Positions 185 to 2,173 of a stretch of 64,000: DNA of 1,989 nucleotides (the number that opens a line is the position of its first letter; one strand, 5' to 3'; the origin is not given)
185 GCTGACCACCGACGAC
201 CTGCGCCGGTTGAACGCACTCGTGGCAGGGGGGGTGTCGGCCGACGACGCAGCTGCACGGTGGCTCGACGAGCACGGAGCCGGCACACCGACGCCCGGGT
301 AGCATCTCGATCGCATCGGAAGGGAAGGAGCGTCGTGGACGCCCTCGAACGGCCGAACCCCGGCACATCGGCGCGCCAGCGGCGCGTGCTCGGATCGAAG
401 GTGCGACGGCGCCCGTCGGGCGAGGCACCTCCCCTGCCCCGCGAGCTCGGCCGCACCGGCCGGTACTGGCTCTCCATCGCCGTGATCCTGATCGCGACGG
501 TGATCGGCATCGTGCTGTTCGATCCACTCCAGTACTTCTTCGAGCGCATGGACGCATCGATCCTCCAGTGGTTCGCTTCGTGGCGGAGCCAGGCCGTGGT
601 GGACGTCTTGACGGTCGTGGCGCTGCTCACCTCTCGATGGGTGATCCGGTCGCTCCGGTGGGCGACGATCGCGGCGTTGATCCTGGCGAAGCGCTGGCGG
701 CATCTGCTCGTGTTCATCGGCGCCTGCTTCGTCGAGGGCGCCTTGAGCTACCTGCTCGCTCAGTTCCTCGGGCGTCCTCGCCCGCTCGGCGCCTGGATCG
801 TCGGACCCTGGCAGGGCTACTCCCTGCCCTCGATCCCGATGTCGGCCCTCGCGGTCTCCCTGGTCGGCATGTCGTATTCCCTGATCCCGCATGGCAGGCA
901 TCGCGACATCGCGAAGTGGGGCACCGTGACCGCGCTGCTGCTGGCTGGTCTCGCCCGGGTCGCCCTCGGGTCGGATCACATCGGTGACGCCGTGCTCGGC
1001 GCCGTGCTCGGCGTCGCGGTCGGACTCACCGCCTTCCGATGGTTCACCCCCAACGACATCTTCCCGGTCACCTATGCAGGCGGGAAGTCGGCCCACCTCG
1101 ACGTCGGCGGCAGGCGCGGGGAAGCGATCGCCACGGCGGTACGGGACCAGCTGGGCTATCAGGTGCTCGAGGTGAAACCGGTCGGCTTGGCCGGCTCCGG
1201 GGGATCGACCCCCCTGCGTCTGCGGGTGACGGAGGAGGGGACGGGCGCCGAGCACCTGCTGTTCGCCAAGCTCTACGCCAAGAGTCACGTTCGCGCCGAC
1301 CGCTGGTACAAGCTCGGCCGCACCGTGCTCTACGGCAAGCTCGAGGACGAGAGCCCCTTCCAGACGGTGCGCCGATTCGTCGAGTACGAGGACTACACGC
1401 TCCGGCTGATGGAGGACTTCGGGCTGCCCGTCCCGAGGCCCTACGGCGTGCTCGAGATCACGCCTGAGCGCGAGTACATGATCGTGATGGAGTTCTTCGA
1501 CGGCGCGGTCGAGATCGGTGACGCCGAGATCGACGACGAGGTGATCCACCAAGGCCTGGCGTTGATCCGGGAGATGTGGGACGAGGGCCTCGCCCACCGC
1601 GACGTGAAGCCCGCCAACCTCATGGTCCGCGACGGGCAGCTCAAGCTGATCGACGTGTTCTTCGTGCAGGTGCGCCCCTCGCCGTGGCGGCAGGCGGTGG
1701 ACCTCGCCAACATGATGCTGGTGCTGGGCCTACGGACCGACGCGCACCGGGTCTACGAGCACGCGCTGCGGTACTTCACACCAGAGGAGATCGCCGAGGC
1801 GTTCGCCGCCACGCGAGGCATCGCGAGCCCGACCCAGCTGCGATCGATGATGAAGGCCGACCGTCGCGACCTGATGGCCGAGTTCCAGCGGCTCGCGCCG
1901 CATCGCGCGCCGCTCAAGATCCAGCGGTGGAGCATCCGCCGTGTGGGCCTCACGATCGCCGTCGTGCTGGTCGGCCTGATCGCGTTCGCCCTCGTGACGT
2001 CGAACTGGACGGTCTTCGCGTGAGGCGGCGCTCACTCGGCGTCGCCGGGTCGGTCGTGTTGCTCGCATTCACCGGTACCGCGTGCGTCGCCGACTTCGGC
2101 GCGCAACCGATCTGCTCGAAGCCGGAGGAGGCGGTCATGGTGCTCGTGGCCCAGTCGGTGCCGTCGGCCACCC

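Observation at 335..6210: Candidate undescribed membrane kinase/phosphatase/flippase system: two pseudo-PAP2-kinase paralogs, a lipoprotein, an active PAP2 and a stand-alone UPF0104 flippase-like protein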

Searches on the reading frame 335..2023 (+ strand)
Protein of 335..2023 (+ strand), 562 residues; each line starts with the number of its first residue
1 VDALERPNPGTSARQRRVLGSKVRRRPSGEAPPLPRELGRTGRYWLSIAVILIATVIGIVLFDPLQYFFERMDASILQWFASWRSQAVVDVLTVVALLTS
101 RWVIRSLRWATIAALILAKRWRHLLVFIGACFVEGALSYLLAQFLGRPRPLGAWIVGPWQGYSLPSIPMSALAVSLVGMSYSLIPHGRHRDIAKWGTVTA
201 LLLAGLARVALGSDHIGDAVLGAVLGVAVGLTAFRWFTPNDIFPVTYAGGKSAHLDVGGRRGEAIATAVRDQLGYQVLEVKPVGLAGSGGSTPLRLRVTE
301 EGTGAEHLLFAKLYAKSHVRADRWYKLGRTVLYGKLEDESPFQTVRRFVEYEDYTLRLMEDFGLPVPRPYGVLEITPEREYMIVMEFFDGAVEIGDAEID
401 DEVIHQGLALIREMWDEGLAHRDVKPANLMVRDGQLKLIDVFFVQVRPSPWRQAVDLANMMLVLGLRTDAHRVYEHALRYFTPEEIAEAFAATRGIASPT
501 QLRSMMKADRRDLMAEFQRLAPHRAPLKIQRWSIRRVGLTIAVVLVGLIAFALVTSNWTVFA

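Call 7: search_protein_families(library=pfam, proteins=[window:335-2023:+], max_evalue=0.1)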
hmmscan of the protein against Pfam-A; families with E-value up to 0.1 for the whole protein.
window:335-2023:+ (562 aa): 6 families
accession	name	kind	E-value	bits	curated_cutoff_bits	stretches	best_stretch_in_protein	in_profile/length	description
PF01569.27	PAP2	-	3.8e-08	33.6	27.2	1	125-239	3-127/130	PAP2 superfamily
PF01163.29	RIO1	-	1.7e-06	28.3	22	1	337-441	43-148/187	RIO domain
PF00069.31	Pkinase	-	2.5e-05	24.2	31.7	1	402-440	102-141/263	Protein kinase domain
PF01636.29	APH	-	0.0007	19.9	23.2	0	403-436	149-188/239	Phosphotransferase enzyme family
PF06293.20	Kdo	-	0.0091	15.9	21.3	1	340-440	51-165/207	Lipopolysaccharide kinase (Kdo/WaaP) family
PF06176.17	WaaY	-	0.038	14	20.3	1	380-470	117-205/229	Lipopolysaccharide core biosynthesis protein (WaaY)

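Call 8: search_protein_families(library=ncbifam, proteins=[window:335-2023:+], max_evalue=0.1)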
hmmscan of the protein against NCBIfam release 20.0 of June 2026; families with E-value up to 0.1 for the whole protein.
window:335-2023:+ (562 aa): 13 families
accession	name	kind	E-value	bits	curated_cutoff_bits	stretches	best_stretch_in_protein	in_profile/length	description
TIGR03724.2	arch_bud32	equivalog_domain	2.9e-05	23.7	125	1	354-463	45-150/193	KEOPS complex kinase/ATPase Bud32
NF007174.0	PRK09605.1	equivalog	0.00041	18.9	447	1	351-475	385-505/535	bifunctional N(6)-L-threonylcarbamoyladenine synthase/serine/threonine protein kinase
NF002475.0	PRK01723.1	equivalog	0.00096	18.2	142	1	344-447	85-193/241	3-deoxy-D-manno-octulosonic acid kinase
NF011464.0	PRK14879.1-7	equivalog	0.0016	18.2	246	1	355-458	59-163/221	Kae1-associated kinase Bud32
NF011463.0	PRK14879.1-4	equivalog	0.0031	16.9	188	1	357-458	73-174/237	Kae1-associated kinase Bud32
NF038150.1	lanthi_synth_IV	equivalog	0.0037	15.6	650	1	408-444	308-345/851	class IV lanthionine synthetase LanL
NF011462.0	PRK14879.1-3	equivalog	0.006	16.3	174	1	380-442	66-126/192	Kae1-associated kinase Bud32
NF007684.0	PRK10359.1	equivalog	0.0064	16.2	248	1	380-462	117-197/232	lipopolysaccharide core heptose(II) kinase RfaY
NF033483.0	PknB_PASTA_kin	equivalog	0.015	14.4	450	1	416-440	125-150/563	Stk1 family PASTA domain-containing Ser/Thr kinase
NF041310.1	Prot_Kin_Rio1_Halo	equivalog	0.026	13.9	480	1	346-441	140-235/273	serine/threonine-protein kinase Rio1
NF038151.1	lanthi_synth_III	equivalog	0.043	12.2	575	1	405-440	343-379/833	class III lanthionine synthetase LanKC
NF033442.0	BREX_PglW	equivalog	0.071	10.7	990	0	412-434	623-645/1391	BREX system serine/threonine kinase PglW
NF052427.1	StpK7MSMEG_1200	equivalog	0.074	11.5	900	0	403-440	113-151/601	serine/threonine protein kinase StpK7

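Call 11: search_solved_structures(query=window:335-2023:+, max_evalue=1)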
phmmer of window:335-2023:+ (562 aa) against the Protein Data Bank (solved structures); distinct sequences matched with E-value up to 1: 150 (the best 60 are shown).
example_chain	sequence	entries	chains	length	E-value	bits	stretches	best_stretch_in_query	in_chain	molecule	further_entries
8k20_B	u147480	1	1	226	0.00099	21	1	393-478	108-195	non-specific serine/threonine protein kinase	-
3vum_A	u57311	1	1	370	0.004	18.9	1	379-443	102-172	Mitogen-activated protein kinase 8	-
3vul_A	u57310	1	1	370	0.004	18.9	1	379-443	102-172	Mitogen-activated protein kinase 8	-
3vuk_A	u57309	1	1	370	0.0041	18.9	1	379-443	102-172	Mitogen-activated protein kinase 8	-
3vui_A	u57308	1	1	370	0.0041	18.9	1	379-443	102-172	Mitogen-activated protein kinase 8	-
3vuh_A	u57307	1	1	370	0.0042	18.9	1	379-443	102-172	Mitogen-activated protein kinase 8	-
5ntt_A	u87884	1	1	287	0.0078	18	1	410-448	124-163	Dual specificity protein kinase TTK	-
5eh0_A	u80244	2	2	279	0.0081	18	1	411-448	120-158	Dual specificity protein kinase TTK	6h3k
4js8_A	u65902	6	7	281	0.0082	17.9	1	411-448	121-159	Dual specificity protein kinase TTK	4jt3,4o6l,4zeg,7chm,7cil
7chn_A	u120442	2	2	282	0.0082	17.9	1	411-448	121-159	Dual specificity protein kinase TTK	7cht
7cja_A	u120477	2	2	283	0.0082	17.9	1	411-448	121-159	Dual specificity protein kinase TTK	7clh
4d2s_A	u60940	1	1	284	0.0083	17.9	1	411-448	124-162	DUAL SPECIFICITY PROTEIN KINASE TTK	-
6n6o_A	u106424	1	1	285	0.0083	17.9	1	411-448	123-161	Dual specificity protein kinase TTK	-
6tn9_A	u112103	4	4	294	0.0087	17.8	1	411-448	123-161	Dual specificity protein kinase TTK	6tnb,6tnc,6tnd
3v3v_A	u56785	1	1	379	0.0088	17.8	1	379-444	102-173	Mitogen-activated protein kinase 8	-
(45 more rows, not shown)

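Call 12: find_homologous_proteins(query=window:335-2023:+, max_evalue=0.00001)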
Query window:335-2023:+ (562 aa): 8000 proteins with E <= 0.00001 among 8000 candidates; the best 120 are listed.
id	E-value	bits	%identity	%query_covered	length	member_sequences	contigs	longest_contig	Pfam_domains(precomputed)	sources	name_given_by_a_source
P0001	0.0e+0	1250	99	100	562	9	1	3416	PF00069.32,PF01569.28,PF01163.29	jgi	jgi:tRNA A-37 threonylcarbamoyl transferase component Bud32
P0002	0.0e+0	1138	89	100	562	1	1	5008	PF01569.28,PF01163.29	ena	-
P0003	0.0e+0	1133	89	100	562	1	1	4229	PF01569.28,PF01163.29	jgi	jgi:tRNA A-37 threonylcarbamoyl transferase component Bud32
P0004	0.0e+0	1121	88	100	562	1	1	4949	PF01569.28,PF01163.29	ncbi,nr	ncbi:MAG TPA: phosphatase PAP2 family protein [Actinomycetota bacterium]|nr:phosphatase PAP2 family 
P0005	0.0e+0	1118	88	100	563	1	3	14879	PF01569.28,PF01163.29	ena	-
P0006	0.0e+0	1109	87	100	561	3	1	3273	PF01569.28,PF01163.29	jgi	jgi:tRNA A-37 threonylcarbamoyl transferase component Bud32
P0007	0.0e+0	1096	89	97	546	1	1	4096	PF01569.28,PF01163.29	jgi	-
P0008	0.0e+0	1042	82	100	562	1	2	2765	PF01569.28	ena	-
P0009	0.0e+0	1040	89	92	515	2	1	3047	PF01569.28,PF01163.29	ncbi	ncbi:MAG TPA: phosphatase PAP2 family protein [Actinomycetota bacterium]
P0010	0.0e+0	1037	81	100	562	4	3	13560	PF01569.28,PF01163.29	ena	-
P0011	0.0e+0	1017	80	100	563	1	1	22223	PF01569.28,PF01163.29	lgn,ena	-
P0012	0.0e+0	1014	78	100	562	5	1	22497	PF00069.32,PF01163.29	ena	-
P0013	0.0e+0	1012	86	92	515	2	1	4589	PF00069.32,PF01569.28,PF01163.29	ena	-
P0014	2.4e-298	1008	78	100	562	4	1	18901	PF01569.28,PF01163.29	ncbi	ncbi:MAG: phosphatase PAP2 family protein [Actinomycetota bacterium]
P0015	1.9e-295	999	78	100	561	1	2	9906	PF01569.28,PF01163.29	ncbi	ncbi:MAG: phosphatase PAP2 family protein [Actinomycetota bacterium]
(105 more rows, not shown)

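Call 15: find_related_loci(query=window:335-2023:+, collection=genome_contigs, flank=8000)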
Query window:335-2023:+ (562 aa) in genome_contigs; peptide patterns used: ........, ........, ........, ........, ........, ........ (x = any residue, [..] = any of these).
203 stretches matched a pattern; 193 encode a relative of the query (tblastn E <= 1e-3); the best 80 are kept; 80 distinct loci.
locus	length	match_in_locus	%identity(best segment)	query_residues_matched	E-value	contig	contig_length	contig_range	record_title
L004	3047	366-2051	88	1-562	0e+0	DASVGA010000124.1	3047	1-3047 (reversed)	MAG TPA_asm: Actinomycetota bacterium isolate SMAG_U2103 k141_36239, whole genome shotgun sequence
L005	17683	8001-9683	87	1-562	0e+0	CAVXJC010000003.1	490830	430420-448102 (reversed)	MAG: uncultured Actinomycetes bacterium isolate MFD05567.bin.1.54 genome assembly, contig: contig_13329, whole genome sh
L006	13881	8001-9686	78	1-562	0e+0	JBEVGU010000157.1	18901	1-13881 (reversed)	MAG: Actinomycetota bacterium isolate T2R5BO.18.metabat2 T2R5BO.18.metabat2_k133_6292091, whole genome shotgun sequence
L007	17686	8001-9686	78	1-562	0e+0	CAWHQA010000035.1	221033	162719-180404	MAG: uncultured Actinomycetes bacterium isolate MFD08497.bin.2.117 genome assembly, contig: contig_56936, whole genome s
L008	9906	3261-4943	78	1-562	0e+0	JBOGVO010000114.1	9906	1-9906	MAG: Actinomycetota bacterium isolate M3-S_metawrap_bin.84 k127_4233618, whole genome shotgun sequence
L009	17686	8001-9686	74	1-562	0e+0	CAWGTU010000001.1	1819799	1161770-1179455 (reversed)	MAG: uncultured Actinomycetes bacterium isolate MFD09779.bin.1.204 genome assembly, contig: contig_2651, whole genome sh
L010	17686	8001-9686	73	1-562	0e+0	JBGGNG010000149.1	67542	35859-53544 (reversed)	MAG: Actinomycetota bacterium isolate bin.036 k141_291028, whole genome shotgun sequence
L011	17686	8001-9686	73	1-562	0e+0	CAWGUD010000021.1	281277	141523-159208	MAG: uncultured Actinomycetes bacterium isolate MFD09730.bin.2.61 genome assembly, contig: contig_34851, whole genome sh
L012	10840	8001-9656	73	12-562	0e+0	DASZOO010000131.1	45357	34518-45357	MAG TPA_asm: Actinomycetota bacterium isolate SMAG_U5947 k141_1368131, whole genome shotgun sequence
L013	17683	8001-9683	70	1-562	0e+0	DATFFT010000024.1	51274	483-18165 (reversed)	MAG TPA_asm: Actinomycetota bacterium isolate SMAG_U8643 k141_1540810, whole genome shotgun sequence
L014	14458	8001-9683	69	1-562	0e+0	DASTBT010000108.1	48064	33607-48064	MAG TPA_asm: Actinomycetota bacterium isolate SMAG_U773 k141_254471, whole genome shotgun sequence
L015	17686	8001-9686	67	1-562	0e+0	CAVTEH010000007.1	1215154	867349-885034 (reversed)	MAG: uncultured Actinomycetota bacterium isolate MFD00962.bin.3.339 genome assembly, contig: contig_33530, whole genome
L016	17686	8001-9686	67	1-562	0e+0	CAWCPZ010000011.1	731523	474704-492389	MAG: uncultured Actinomycetes bacterium isolate MFD05176.bin.1.125 genome assembly, contig: contig_44463, whole genome s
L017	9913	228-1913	68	1-562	0e+0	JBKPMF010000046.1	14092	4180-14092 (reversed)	MAG: Actinomycetota bacterium isolate GS_HAYS_MAG_00073 GS_HAYS_000001465951, whole genome shotgun sequence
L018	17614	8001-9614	69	14-552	0e+0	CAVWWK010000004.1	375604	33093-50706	MAG: uncultured Actinomycetes bacterium isolate MFD00962.bin.2.291 genome assembly, contig: contig_125306, whole genome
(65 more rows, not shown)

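Call 23: search_protein_representatives(protein=window:335-2023:+)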
Query: 562 residues. Proteins with E-value up to 0.001 (for the whole library): 1833; up to 1e-10: 1163; up to 1e-30: 500. The best 150 are listed.
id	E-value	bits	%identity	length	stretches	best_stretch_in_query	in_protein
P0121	1.9e-187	640.7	57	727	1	21-549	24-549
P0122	2.1e-179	614.1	54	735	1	23-558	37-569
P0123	7.2e-168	576.0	67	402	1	164-562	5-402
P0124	7.6e-166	569.4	52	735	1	16-549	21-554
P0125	3.0e-165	567.4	51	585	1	14-557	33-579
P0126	1.3e-161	555.4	58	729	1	107-548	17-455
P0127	1.0e-159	549.1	51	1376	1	15-557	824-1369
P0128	3.0e-159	547.6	51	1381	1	14-555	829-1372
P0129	9.9e-158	542.6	50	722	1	19-553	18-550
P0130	3.8e-155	534.0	49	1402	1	21-556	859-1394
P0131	4.0e-155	534.0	50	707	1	22-555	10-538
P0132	5.0e-153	527.0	50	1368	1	23-555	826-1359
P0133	4.5e-152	523.9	57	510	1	41-491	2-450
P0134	7.9e-150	516.5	48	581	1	17-557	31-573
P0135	1.6e-149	515.5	49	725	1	20-548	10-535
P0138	4.0e-145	501.0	48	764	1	23-554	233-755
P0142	4.1e-143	494.3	47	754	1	24-554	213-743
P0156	1.9e-132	459.1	41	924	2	18-555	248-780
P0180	7.4e-109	381.2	41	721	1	5-553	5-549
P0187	1.3e-103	364.0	45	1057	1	15-428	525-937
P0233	4.7e-76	273.0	47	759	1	22-344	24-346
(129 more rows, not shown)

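Call 24: search_protein_families(library=pfam, proteins=[P0121, P0122, P0127, P0130, P0138, P0142, P0156, P0187, P0180, P0233], max_evalue=0.001)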
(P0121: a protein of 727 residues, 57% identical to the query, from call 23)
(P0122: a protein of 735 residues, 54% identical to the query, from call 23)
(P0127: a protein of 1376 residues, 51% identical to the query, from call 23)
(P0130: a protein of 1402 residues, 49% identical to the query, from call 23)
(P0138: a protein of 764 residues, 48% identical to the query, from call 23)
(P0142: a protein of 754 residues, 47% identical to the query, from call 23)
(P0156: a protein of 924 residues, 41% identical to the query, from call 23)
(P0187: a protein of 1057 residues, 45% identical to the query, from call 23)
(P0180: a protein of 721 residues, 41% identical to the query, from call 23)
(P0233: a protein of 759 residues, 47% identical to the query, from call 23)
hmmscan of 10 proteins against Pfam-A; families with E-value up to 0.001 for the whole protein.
P0121 (727 aa): 4 families
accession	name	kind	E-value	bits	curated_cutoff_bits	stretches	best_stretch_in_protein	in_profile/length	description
PF01163.29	RIO1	-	2.5e-06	27.7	22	1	340-474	46-171/187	RIO domain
PF01569.27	PAP2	-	6.3e-05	23.2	27.2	1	129-241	4-126/130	PAP2 superfamily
PF01636.29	APH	-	0.00012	22.3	23.2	0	349-409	37-103/239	Phosphotransferase enzyme family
PF06293.20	Kdo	-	0.00073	19.5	21.3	0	352-441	61-166/207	Lipopolysaccharide kinase (Kdo/WaaP) family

P0122 (735 aa): 3 families
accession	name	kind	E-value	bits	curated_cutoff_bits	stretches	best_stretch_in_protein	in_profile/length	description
PF01569.27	PAP2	-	1.2e-08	35.3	27.2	1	140-251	4-125/130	PAP2 superfamily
PF01163.29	RIO1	-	2.7e-05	24.3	22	1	356-453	51-149/187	RIO domain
PF01636.29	APH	-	0.00038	20.7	23.2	0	401-461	134-201/239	Phosphotransferase enzyme family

P0127 (1376 aa): 15 families
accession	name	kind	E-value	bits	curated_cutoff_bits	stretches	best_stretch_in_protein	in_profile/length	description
PF13424.12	TPR_12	-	5.1e-27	94.3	30.1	4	554-622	7-77/77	Tetratricopeptide repeat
PF13176.12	TPR_7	-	1.1e-12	47.4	27.9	0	516-545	5-34/36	Tetratricopeptide repeat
PF00515.34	TPR_1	-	2.9e-11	43.1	27.8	0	510-541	1-32/34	Tetratricopeptide repeat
PF07719.23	TPR_2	-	1.1e-10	41.2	27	1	510-541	1-32/34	Tetratricopeptide repeat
PF13374.12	TPR_10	-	1.7e-10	41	27.5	0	630-662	2-34/42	Tetratricopeptide repeat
PF13181.12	TPR_8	-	1.8e-09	37.4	25.7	0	516-540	7-31/34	Tetratricopeptide repeat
PF13191.12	AAA_16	-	7.9e-08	33.4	32.6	1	24-162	1-166/167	AAA ATPase domain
PF17874.7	TPR_MalT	-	1.6e-06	28.1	45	1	593-774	4-179/336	MalT-like TPR region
PF20703.3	nSTAND1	-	8.1e-05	22.8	27.1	1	24-143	15-130/379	Novel STAND NTPase 1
PF13401.12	AAA_22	-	0.00015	22.6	27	1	42-142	5-97/130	AAA domain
PF01569.27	PAP2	-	0.00016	21.9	27.2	1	942-1047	8-124/130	PAP2 superfamily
PF06293.20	Kdo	-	0.00025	21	21.3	1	1126-1260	35-179/207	Lipopolysaccharide kinase (Kdo/WaaP) family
PF13174.12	TPR_6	-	0.00027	21.8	26.3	0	511-540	1-30/33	Tetratricopeptide repeat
PF00069.31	Pkinase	-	0.00056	19.8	31.7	1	1205-1251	97-144/263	Protein kinase domain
PF01163.29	RIO1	-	0.00078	19.5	22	0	1154-1250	52-149/187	RIO domain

P0130 (1402 aa): 5 families
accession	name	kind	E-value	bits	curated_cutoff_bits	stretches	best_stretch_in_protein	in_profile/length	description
PF01569.27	PAP2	-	2.6e-06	27.7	27.2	1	963-1073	3-124/130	PAP2 superfamily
PF20703.3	nSTAND1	-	3.7e-06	27.3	27.1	1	73-171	17-127/379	Novel STAND NTPase 1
PF00069.31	Pkinase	-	6.2e-05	23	31.7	1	1218-1278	85-143/263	Protein kinase domain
PF13424.12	TPR_12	-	7.1e-05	23.4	30.1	0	655-725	2-74/77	Tetratricopeptide repeat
PF01163.29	RIO1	-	0.00099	19.2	22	0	1178-1276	50-149/187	RIO domain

P0138 (764 aa): 5 families
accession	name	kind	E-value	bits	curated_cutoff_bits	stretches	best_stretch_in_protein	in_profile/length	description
PF00072.30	Response_reg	-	3.5e-25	88.8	30.2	1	21-123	1-101/111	Response regulator receiver domain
PF01636.29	APH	-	1.4e-06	28.7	23.2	0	602-640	148-193/239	Phosphotransferase enzyme family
PF01163.29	RIO1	-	1.7e-06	28.2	22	1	543-641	49-148/187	RIO domain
PF06293.20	Kdo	-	0.00025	21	21.3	1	552-660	61-186/207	Lipopolysaccharide kinase (Kdo/WaaP) family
PF00069.31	Pkinase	-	0.00043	20.2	31.7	1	603-640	103-141/263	Protein kinase domain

P0142 (754 aa): 7 families
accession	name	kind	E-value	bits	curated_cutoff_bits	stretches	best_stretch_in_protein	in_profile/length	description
PF00072.30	Response_reg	-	4.6e-20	72.3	30.2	1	10-119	1-110/111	Response regulator receiver domain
PF00196.25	GerE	-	8.9e-08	32.1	23.5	1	158-209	5-56/57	Bacterial regulatory proteins, luxR family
PF01569.27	PAP2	-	3.6e-06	27.2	27.2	1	320-431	4-125/130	PAP2 superfamily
PF01163.29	RIO1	-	5e-05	23.4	22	1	530-630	47-148/187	RIO domain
PF01636.29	APH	-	7.1e-05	23.1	23.2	0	604-630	162-194/239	Phosphotransferase enzyme family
PF00069.31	Pkinase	-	0.00013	21.9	31.7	1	598-633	109-145/263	Protein kinase domain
PF04545.22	Sigma70_r4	-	0.00048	20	24.1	0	155-199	4-49/50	Sigma-70, region 4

P0156 (924 aa): 3 families
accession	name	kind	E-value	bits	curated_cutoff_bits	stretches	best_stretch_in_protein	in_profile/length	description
PF01569.27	PAP2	-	8.3e-24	84.2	27.2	2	113-220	3-122/130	PAP2 superfamily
PF00069.31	Pkinase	-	6.1e-08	32.8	31.7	1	620-671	95-147/263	Protein kinase domain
PF14378.12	PAP2_3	-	6e-07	29.9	27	1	77-217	62-189/190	PAP2 superfamily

P0187 (1057 aa): 6 families
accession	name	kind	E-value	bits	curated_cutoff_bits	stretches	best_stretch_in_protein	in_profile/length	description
PF13424.12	TPR_12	-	5.9e-17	62.1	30.1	1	288-359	3-76/77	Tetratricopeptide repeat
PF13374.12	TPR_10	-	6.2e-07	29.7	27.5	0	291-320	5-34/42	Tetratricopeptide repeat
PF01569.27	PAP2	-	1e-06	29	27.2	1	642-749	7-125/130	PAP2 superfamily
PF13432.12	TPR_16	-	1.7e-06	28.8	32.7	1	334-400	3-63/65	Tetratricopeptide repeat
PF07719.23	TPR_2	-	1.7e-05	25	27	1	368-396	1-29/34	Tetratricopeptide repeat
PF00515.34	TPR_1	-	5.5e-05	23.3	27.8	0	368-396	1-29/34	Tetratricopeptide repeat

P0180 (721 aa): 2 families
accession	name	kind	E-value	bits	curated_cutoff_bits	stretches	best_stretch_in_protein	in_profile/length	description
PF00069.31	Pkinase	-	2.7e-06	27.4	31.7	1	392-444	95-148/263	Protein kinase domain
PF01636.29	APH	-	0.00062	20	23.2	0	398-445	147-201/239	Phosphotransferase enzyme family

P0233 (759 aa): 1 family
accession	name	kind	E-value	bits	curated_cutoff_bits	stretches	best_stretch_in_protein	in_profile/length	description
PF01569.27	PAP2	-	2.7e-05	24.4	27.2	1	134-243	7-126/130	PAP2 superfamily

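Call 42: predict_structure(protein=P0121)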
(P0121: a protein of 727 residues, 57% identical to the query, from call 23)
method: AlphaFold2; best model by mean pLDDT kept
length: 727 residues; sequences in the alignment: 1
mean_pLDDT: 36.8   pTM: 0.24
mean pLDDT of the five models: 36.8, 31.3, 30.6, 30.2, 28.7
residues with pLDDT >= 90: 0; 70-90: 0; 50-70: 47; < 50: 680
segments of 3 or more residues with pLDDT < 50: 1-30, 32-51, 60-108, 110-254, 288-293, 305-727
pLDDT, mean of each block of 10 residues (from residue 1): 36 32 40 38 43 49 41 39 37 38 43 44 43 44 35 29 33 45 40 37 41 33 34 33 34 49 55 57 56 55 47 40 33 29 27 27 28 26 29 32 35 34 27 25 26 38 34 35 36 34 38 36 28 34 41 31 25 33 34 36 41 41 39 31 33 36 36 35 36 33 34 38 34
secondary structure, 60 per line:
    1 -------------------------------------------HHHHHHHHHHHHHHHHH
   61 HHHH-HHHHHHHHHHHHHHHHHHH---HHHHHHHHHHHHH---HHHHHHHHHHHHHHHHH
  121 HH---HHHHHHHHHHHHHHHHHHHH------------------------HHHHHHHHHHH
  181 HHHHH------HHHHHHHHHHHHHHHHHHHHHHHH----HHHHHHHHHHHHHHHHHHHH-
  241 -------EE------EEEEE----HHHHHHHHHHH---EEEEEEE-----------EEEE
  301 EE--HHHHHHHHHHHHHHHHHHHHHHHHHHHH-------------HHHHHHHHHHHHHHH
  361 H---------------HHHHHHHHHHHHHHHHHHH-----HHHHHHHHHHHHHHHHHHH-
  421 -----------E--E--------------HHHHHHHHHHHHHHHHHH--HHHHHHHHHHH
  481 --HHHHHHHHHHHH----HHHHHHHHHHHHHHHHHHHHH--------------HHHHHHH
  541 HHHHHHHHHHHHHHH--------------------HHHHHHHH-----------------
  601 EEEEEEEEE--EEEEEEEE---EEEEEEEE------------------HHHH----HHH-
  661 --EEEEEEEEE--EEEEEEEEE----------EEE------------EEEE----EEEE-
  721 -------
elements in order (helices of 4 or more, strands of 3 or more residues): H44-64 H66-84 H88-100 H104-122 H126-145 H170-185 H192-215 H220-239 E256-260 H265-275 E279-285 E297-302 H305-332 H346-361 H377-395 H401-419 H450-467 H470-480 H483-494 H499-519 H534-555 H576-583 E601-609 E612-619 E623-630 H649-652 E663-671 E674-682 E693-695 E708-711 E716-719

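Call 59: predict_structure(alignment_id=A2)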
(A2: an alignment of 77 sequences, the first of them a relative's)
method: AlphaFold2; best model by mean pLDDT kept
length: 727 residues; sequences in the alignment: 77
mean_pLDDT: 90.4   pTM: 0.85
mean pLDDT of the five models: 90.4, 89.4, 89.1, 88.4, 87.0
residues with pLDDT >= 90: 558; 70-90: 113; 50-70: 24; < 50: 32
segments of 3 or more residues with pLDDT < 50: 1-32
pLDDT, mean of each block of 10 residues (from residue 1): 42 41 38 61 93 92 90 94 96 97 92 94 93 93 88 92 90 96 96 97 98 97 96 96 87 72 92 94 92 91 95 92 88 78 92 96 97 91 96 97 98 98 96 97 94 97 98 98 98 90 96 98 91 86 87 74 73 94 97 98 94 97 98 87 97 95 96 97 97 97 96 92 78
secondary structure, 60 per line:
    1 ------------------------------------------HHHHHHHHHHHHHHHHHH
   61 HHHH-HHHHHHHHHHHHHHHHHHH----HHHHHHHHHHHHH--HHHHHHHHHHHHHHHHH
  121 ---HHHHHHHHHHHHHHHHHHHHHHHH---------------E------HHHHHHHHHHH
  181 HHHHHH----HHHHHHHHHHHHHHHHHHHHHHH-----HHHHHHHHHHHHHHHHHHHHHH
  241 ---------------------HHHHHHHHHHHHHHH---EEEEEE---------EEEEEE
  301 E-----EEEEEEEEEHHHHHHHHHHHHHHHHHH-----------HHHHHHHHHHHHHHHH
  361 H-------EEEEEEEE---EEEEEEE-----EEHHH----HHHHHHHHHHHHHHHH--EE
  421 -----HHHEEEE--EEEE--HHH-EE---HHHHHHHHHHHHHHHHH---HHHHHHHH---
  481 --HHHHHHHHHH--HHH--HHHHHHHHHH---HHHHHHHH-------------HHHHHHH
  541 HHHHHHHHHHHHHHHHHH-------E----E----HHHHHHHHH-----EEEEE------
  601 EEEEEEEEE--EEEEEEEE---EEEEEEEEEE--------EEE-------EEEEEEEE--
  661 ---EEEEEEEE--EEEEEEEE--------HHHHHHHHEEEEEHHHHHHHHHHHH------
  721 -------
elements in order (helices of 4 or more, strands of 3 or more residues): H43-64 H66-84 H89-101 H104-120 H124-147 H170-186 H191-213 H219-240 H262-276 E280-285 E295-301 E307-315 H316-333 H345-361 E369-376 E380-386 H401-416 E429-432 E435-438 H450-466 H470-477 H483-492 H500-509 H513-520 H534-558 H576-584 E590-594 E601-609 E612-619 E623-632 E641-643 E651-658 E664-671 E674-681 H690-697 E698-702 H703-714
